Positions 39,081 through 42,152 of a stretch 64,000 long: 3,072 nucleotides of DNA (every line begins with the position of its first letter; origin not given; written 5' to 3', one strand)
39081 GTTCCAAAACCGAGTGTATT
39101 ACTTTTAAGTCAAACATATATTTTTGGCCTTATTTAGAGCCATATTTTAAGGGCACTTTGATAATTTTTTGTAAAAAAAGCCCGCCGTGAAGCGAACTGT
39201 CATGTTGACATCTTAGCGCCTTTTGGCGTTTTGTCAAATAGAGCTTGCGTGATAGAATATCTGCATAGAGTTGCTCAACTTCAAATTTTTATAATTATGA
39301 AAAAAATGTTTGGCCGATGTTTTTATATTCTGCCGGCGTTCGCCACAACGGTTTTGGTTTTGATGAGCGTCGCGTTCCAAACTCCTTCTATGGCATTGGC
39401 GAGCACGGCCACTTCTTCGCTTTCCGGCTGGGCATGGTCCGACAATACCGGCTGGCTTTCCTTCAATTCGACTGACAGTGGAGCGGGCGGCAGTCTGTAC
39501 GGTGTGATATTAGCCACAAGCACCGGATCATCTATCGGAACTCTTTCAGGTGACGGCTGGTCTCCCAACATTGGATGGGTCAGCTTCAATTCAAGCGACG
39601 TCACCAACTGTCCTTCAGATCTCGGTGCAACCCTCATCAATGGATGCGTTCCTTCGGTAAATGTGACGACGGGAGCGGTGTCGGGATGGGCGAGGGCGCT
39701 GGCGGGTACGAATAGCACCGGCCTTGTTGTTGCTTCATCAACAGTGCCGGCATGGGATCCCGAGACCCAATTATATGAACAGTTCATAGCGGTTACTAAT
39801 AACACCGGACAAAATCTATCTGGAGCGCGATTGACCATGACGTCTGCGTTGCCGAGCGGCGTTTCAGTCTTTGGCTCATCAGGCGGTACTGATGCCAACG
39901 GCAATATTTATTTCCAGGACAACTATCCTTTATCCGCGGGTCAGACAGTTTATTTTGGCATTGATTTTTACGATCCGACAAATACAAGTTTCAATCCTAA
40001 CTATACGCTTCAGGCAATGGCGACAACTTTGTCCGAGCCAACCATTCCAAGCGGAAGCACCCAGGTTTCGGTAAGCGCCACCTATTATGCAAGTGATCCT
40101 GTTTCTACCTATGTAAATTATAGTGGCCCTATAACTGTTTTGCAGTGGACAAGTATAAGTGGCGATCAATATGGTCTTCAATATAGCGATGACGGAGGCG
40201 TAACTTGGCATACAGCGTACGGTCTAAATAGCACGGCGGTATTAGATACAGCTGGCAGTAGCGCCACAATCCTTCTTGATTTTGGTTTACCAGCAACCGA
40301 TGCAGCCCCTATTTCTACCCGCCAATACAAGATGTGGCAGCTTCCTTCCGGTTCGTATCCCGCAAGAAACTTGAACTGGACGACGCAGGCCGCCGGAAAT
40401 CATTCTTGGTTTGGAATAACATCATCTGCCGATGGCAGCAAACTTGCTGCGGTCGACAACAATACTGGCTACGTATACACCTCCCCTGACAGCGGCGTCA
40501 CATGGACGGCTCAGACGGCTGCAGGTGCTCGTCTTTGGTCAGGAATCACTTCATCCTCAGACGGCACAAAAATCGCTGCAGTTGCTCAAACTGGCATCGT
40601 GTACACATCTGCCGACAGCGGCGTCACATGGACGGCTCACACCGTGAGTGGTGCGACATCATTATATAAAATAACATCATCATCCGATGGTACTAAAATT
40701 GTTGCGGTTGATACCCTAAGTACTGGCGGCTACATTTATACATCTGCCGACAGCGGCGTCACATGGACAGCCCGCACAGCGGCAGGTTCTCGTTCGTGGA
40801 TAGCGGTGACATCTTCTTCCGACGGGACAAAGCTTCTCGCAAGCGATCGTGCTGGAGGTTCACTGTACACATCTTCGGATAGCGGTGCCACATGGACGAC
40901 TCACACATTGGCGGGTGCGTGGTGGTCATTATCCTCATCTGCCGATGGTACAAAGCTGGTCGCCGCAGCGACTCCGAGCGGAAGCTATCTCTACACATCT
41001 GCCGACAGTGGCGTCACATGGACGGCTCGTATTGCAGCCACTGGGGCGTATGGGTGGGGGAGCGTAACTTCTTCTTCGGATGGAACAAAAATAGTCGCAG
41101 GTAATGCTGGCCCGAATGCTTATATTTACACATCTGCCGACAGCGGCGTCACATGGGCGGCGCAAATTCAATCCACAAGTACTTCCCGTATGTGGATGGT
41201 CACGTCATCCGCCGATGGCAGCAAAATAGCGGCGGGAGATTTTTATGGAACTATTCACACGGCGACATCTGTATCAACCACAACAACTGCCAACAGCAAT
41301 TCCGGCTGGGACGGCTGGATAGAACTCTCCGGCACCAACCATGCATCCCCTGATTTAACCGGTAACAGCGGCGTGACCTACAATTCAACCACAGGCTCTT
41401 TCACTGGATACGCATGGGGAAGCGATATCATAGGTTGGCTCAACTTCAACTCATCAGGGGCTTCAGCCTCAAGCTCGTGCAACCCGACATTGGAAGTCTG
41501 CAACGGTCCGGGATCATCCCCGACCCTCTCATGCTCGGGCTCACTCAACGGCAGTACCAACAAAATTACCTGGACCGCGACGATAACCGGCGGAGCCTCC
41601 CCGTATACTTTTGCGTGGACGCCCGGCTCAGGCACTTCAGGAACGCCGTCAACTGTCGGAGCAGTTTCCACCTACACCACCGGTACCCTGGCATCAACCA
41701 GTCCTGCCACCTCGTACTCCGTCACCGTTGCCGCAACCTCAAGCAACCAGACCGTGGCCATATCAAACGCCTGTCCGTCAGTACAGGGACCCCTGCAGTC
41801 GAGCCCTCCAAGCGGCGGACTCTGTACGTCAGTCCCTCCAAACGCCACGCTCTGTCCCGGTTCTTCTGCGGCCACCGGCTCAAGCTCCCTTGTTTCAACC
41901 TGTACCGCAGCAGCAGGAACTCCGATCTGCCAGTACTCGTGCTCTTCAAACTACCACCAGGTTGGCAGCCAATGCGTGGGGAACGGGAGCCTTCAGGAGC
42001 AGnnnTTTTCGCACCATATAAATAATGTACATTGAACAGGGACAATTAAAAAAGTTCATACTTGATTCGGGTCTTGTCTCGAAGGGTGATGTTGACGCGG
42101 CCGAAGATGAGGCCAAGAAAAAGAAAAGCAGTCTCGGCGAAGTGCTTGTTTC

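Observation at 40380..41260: Near-identical ~30-nt cores recurring every ~126-135 nt inside the propeller gene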

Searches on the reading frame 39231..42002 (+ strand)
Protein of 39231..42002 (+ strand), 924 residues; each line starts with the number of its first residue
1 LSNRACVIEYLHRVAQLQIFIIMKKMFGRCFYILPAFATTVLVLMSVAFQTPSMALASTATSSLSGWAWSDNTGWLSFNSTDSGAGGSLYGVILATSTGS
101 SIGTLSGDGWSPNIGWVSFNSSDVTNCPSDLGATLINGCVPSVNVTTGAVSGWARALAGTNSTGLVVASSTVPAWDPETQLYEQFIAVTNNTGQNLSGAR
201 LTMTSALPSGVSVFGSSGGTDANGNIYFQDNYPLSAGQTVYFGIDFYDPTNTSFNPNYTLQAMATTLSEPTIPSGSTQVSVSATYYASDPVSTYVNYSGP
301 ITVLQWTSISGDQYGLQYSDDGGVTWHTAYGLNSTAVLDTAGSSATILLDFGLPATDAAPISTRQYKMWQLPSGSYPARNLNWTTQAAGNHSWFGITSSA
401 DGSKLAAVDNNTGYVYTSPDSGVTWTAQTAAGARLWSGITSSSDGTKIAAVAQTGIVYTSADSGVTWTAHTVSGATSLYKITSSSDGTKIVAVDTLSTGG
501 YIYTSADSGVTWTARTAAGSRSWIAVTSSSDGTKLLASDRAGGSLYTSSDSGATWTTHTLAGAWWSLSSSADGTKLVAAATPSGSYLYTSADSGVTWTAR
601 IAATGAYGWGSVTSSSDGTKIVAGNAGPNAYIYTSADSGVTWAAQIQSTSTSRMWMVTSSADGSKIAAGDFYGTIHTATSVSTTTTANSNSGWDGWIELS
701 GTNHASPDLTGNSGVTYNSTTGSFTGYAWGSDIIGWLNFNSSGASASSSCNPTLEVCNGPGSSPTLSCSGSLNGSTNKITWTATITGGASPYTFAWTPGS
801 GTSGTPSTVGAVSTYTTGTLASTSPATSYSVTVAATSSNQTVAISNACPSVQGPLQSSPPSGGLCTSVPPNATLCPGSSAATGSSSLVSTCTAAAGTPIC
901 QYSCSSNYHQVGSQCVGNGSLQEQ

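Call 6: search_protein_families(library=pfam, proteins=[window:39231-42002:+], max_evalue=1)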
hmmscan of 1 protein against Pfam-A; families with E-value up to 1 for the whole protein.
window:39231-42002:+ (924 aa): 5 families
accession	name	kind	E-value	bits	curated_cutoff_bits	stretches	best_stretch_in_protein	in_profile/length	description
PF02012.26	BNR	-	2.6e-05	24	27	1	317-328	1-12/12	BNR/Asp-box repeat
PF24316.1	Tli3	-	0.0038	18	27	0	618-652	72-105/129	T6SS Tli3 immunity protein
PF15899.11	BNR_6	-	0.0073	16.7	27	0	545-557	1-12/14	BNR-Asp box repeat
PF14870.12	PSII_BNR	-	0.17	11.5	27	1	400-556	112-267/303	Photosynthesis system II assembly factor YCF48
PF21471.3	Reelin_subrepeat-B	-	0.42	10.8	27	1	315-339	61-79/127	Reelin subrepeat B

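Call 9: find_homologous_proteins(query=window:39231-42002:+, max_evalue=0.00001)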
Query window:39231-42002:+ (924 aa): 949 proteins with E <= 0.00001 among 8000 candidates; the best 120 are listed.
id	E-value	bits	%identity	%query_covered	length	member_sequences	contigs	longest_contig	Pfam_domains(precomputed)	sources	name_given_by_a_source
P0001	0.0e+0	1928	100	98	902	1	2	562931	PF02012.27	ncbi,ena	-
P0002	4.2e-189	649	48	32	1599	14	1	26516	PF15899.12,PF25852.1,PF05345.19,PF02012.27,PF15902.13,PF23414.2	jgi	jgi:Putative Ig domain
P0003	1.1e-179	618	50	34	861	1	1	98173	PF13859.13,PF15899.12,PF25852.1,PF24316.2,PF14870.13,PF02012.27,PF15902.13,PF13088.13,PF19077.7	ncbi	-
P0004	9.8e-176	605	53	32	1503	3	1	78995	PF15899.12,PF25852.1,PF24316.2,PF14870.13,PF02012.27,PF15902.13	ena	-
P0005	6.9e-173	595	50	31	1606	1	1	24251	PF25852.1,PF18301.7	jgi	jgi:photosystem II stability/assembly factor-like uncharacterized protein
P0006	3.1e-171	590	47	33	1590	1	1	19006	PF25852.1,PF05345.19,PF02012.27,PF15902.13,PF23414.2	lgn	-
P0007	4.8e-167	576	48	34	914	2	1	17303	PF13859.13,PF04488.22,PF15899.12,PF25852.1,PF14870.13,PF15902.13,PF23414.2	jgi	-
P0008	5.1e-161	556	55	34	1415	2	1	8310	PF13948.12,PF15899.12,PF25852.1,PF14870.13,PF23414.2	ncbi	-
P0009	7.4e-160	552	46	32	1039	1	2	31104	PF25852.1,PF24316.2,PF14870.13,PF02012.27,PF15902.13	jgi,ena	-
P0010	8.8e-160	552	42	34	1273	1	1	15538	PF23381.2,PF25852.1,PF14870.13,PF15902.13,PF23414.2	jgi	jgi:hypothetical protein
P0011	5.2e-154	533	54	32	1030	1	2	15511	PF12733.14,PF13715.13,PF14686.13,PF15899.12,PF25852.1,PF13620.13,PF23414.2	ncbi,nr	ncbi:MAG: cadherin-like beta sandwich domain-containing protein [Spirochaetes bacterium]|nr:cadherin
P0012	1.3e-150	521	47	31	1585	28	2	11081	PF15899.12,PF25852.1,PF17803.8,PF05345.19,PF15902.13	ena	-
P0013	2.2e-143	498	44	37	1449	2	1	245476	PF22352.3,PF17957.8,PF10342.16,PF15899.12,PF14610.13,PF24316.2,PF15902.13,PF18911.7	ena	-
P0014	9.5e-141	489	46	26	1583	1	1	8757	PF15899.12,PF25852.1,PF15902.13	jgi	jgi:hypothetical protein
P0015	1.7e-139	485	52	31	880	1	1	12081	PF15899.12,PF25852.1,PF24316.2,PF02012.27,PF15902.13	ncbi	-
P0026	2.1e-128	448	47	30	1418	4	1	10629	PF23381.2,PF25852.1,PF05345.19,PF02012.27,PF15902.13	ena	-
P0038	1.7e-120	422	53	26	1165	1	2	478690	PF07963.18,PF17164.11,PF15899.12,PF25852.1,PF14870.13,PF13088.13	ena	-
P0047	1.1e-116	409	53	32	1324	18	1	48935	PF25852.1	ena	-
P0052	4.0e-113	397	40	35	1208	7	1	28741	PF15899.12,PF25852.1,PF14870.13,PF02012.27,PF15902.13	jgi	jgi:hypothetical protein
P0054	2.0e-112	395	42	28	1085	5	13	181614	PF25852.1,PF01471.24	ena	-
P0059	1.1e-110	389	36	45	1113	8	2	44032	PF23381.2,PF25852.1,PF14870.13,PF02012.27,PF15902.13,PF23414.2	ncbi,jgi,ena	ncbi:MAG: hypothetical protein ABSH34_02945 [Verrucomicrobiota bacterium]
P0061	4.6e-110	387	49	31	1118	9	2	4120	PF15899.12,PF25852.1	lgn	-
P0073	1.1e-103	366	45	32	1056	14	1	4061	PF25852.1,PF02012.27,PF15902.13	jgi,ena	-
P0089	3.0e-98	348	55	34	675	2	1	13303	PF13859.13,PF15899.12,PF25852.1,PF14870.13,PF02012.27,PF15902.13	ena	-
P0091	2.1e-97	345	33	31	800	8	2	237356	PF02012.27,PF15902.13,PF13088.13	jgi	-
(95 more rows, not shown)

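Call 12: find_encoding_contigs(protein=P0001, flank=10000, max_places=10)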
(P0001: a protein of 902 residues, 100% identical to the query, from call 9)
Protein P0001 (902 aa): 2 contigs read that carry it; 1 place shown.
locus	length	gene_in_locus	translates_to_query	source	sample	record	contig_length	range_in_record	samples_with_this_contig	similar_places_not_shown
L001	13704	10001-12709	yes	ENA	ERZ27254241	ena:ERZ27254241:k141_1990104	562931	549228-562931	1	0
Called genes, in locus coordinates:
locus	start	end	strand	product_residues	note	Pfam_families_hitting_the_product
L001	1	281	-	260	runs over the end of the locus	-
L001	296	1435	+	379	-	PF13433:Peripla_BP_5, PF13458:Peripla_BP_6, PF01094:ANF_receptor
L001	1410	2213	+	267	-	PF02463:SMC_N (faint), PF13175:AAA_15 (faint), PF13476:AAA_23 (weak), PF00005:ABC_tran, PF13304:AAA_21 (faint), PF12399:BCA_ABC_TP_C (weak)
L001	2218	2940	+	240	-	PF02463:SMC_N (faint), PF00005:ABC_tran, PF13304:AAA_21 (faint)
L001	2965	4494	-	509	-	PF12072:RNase_Y_N, PF00013:KH_1, PF08668:HDOD (faint), PF01966:HD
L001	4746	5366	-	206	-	PF00574:CLP_protease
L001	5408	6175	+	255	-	PF20260:PUA_4 (weak), PF04452:Methyltrans_RNA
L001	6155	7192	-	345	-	PF05697:Trigger_N, PF05698:Trigger_C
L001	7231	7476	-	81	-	-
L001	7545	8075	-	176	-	-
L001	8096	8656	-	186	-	PF00719:Pyrophosphatase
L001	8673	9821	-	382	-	PF08529:NusA_N, PF00575:S1, PF13184:KH_NusA_1st, PF26594:KH_NusA_2nd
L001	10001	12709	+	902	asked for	PF02012:BNR (faint)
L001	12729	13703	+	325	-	?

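Call 41: search_protein_families(library=pfam, proteins=[P0089], max_evalue=0.01)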
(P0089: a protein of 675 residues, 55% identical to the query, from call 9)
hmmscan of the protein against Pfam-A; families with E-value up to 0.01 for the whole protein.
P0089 (675 aa): 6 families
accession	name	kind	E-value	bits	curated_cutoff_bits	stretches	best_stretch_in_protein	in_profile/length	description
PF15902.12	Sortilin-Vps10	-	4.1e-19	69.2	33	3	338-448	3-115/446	Sortilin, neurotensin receptor 3,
PF15899.11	BNR_6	-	5.8e-11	41.8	27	0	119-132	1-14/14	BNR-Asp box repeat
PF13859.12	BNR_3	-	1.4e-09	38.3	27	0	375-408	194-226/308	BNR repeat-like domain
PF14870.12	PSII_BNR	-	4.1e-08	33.3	27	3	289-418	38-164/303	Photosynthesis system II assembly factor YCF48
PF02012.26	BNR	-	2.6e-06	27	27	0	339-349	1-11/12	BNR/Asp-box repeat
PF24316.1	Tli3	-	0.00022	22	27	0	65-102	78-114/129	T6SS Tli3 immunity protein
